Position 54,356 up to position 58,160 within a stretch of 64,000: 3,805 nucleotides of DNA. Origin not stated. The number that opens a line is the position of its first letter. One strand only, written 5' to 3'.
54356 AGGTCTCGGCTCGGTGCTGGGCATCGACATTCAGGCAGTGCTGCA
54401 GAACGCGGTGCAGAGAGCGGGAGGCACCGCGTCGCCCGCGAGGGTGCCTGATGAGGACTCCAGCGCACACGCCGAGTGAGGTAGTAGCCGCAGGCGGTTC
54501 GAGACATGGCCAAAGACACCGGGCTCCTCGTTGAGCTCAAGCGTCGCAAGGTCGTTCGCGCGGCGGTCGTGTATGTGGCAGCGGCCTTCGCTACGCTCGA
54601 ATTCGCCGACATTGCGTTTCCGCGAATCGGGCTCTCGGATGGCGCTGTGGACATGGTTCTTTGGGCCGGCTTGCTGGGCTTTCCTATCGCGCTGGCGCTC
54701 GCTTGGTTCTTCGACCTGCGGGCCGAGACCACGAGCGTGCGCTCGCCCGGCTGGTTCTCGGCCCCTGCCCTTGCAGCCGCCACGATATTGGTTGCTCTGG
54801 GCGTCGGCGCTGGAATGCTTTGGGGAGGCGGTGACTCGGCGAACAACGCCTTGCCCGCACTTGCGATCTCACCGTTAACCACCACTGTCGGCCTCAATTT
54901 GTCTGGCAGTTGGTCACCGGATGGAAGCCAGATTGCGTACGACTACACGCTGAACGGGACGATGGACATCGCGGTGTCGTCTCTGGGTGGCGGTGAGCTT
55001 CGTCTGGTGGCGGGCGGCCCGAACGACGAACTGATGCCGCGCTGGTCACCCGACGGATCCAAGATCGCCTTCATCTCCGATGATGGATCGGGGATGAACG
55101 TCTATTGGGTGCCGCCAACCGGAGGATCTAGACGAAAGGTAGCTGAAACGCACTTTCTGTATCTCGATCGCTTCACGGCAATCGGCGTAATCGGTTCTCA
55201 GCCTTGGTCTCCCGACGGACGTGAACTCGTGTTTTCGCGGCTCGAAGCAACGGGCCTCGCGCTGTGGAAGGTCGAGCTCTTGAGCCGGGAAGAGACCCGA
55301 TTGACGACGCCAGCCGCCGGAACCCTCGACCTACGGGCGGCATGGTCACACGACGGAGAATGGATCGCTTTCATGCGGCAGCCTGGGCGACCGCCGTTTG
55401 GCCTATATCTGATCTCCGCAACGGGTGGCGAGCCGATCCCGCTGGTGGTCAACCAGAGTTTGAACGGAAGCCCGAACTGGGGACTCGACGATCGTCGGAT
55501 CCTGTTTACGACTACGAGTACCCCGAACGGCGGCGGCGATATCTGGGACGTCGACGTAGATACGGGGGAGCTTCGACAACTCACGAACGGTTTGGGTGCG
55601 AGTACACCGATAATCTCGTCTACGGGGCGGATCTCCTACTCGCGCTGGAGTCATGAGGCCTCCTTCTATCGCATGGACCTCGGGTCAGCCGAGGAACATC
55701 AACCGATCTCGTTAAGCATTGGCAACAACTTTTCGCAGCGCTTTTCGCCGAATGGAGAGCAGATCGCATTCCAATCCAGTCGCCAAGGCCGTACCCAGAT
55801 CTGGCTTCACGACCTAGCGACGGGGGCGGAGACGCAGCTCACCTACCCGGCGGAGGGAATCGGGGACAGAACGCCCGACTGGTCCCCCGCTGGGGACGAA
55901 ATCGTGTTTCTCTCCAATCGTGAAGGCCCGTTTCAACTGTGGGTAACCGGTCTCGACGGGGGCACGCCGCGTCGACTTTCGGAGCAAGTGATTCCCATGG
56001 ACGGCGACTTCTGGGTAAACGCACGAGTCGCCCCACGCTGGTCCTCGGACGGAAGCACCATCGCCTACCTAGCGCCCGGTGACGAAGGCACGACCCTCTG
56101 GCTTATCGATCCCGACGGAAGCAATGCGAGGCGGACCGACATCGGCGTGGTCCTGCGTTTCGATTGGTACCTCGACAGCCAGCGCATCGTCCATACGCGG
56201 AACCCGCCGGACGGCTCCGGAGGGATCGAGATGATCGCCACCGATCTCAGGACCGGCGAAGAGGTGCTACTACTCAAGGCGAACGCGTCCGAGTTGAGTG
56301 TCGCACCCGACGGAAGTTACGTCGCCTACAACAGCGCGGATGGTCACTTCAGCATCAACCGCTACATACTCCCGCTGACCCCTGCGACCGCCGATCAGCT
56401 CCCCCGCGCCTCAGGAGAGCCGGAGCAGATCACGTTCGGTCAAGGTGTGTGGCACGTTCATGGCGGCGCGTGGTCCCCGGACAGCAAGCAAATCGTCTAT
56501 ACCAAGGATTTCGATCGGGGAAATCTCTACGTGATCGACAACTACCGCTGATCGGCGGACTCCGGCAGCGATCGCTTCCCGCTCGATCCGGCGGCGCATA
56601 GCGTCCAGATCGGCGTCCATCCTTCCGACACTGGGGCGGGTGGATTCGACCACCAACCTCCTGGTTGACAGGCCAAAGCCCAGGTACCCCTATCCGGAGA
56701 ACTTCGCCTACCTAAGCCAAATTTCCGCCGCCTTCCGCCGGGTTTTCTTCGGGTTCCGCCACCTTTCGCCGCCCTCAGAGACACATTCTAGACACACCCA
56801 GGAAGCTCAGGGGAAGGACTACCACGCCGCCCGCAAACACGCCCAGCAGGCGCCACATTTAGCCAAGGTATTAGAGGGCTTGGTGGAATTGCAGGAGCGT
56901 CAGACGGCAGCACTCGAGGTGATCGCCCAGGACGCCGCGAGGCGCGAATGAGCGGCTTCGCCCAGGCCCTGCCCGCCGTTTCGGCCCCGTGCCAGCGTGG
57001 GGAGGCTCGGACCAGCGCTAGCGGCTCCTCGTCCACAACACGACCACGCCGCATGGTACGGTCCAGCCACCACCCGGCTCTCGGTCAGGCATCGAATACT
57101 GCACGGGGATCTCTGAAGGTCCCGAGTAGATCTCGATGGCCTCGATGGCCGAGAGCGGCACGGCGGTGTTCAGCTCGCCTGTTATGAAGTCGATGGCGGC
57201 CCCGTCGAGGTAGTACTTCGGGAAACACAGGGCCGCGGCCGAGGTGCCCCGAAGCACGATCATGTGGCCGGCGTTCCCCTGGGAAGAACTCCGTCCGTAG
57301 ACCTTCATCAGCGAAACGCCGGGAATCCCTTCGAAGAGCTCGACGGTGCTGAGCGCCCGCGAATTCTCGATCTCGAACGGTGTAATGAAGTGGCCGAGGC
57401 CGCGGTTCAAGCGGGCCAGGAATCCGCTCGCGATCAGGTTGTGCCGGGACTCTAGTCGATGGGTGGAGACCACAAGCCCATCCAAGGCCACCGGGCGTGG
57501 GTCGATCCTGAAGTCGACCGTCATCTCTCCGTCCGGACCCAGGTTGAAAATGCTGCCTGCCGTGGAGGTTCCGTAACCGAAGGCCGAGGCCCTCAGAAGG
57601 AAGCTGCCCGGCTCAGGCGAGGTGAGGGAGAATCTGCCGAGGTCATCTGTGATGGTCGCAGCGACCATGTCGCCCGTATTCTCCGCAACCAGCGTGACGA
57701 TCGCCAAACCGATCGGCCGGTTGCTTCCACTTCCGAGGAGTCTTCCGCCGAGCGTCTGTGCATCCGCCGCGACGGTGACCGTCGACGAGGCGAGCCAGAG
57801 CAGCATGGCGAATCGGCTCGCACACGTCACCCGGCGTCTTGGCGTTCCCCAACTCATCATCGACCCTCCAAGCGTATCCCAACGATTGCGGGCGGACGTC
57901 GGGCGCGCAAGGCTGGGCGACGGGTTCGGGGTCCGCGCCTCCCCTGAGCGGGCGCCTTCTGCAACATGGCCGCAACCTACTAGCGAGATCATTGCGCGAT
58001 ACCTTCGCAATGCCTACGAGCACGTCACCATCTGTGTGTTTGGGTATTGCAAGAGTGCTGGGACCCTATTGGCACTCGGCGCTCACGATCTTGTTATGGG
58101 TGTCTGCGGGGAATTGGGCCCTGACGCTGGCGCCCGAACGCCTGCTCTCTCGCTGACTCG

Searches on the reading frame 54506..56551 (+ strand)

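Call 51: search_protein_families(library=pfam, proteins=[window:54506-56551:+])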
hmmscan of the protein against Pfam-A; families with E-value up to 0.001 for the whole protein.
window:54506-56551:+ (681 aa): 3 families
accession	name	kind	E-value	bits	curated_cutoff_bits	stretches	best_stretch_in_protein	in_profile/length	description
PF07676.18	PD40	-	1.7e-38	130.2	20.9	2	172-201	8-38/38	WD40-like Beta Propeller Repeat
PF00930.27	DPPIV_N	-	8.7e-14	51.4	22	0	429-526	22-122/354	Dipeptidyl peptidase IV (DPP IV) N-terminal region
PF25174.1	Beta-prop_THOC3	-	1.5e-10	41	305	0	179-289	9-105/272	THOC3 beta-propeller domain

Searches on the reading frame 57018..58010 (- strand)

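Call 51: search_protein_families(library=pfam, proteins=[window:57018-58010:-])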
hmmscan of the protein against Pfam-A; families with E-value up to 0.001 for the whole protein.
window:57018-58010:- (330 aa): 3 families
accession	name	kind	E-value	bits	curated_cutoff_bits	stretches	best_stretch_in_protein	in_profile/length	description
PF13620.12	CarboxypepD_reg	-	6.6e-10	39.6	32.3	1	86-168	1-80/82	Carboxypeptidase regulatory-like domain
PF07715.20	Plug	-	1.9e-08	35.2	23.9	1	209-300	12-96/107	TonB-dependent Receptor Plug Domain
PF13715.12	CarbopepD_reg_2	-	0.00029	21.2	32.2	1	94-178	8-85/88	CarboxypepD_reg-like domain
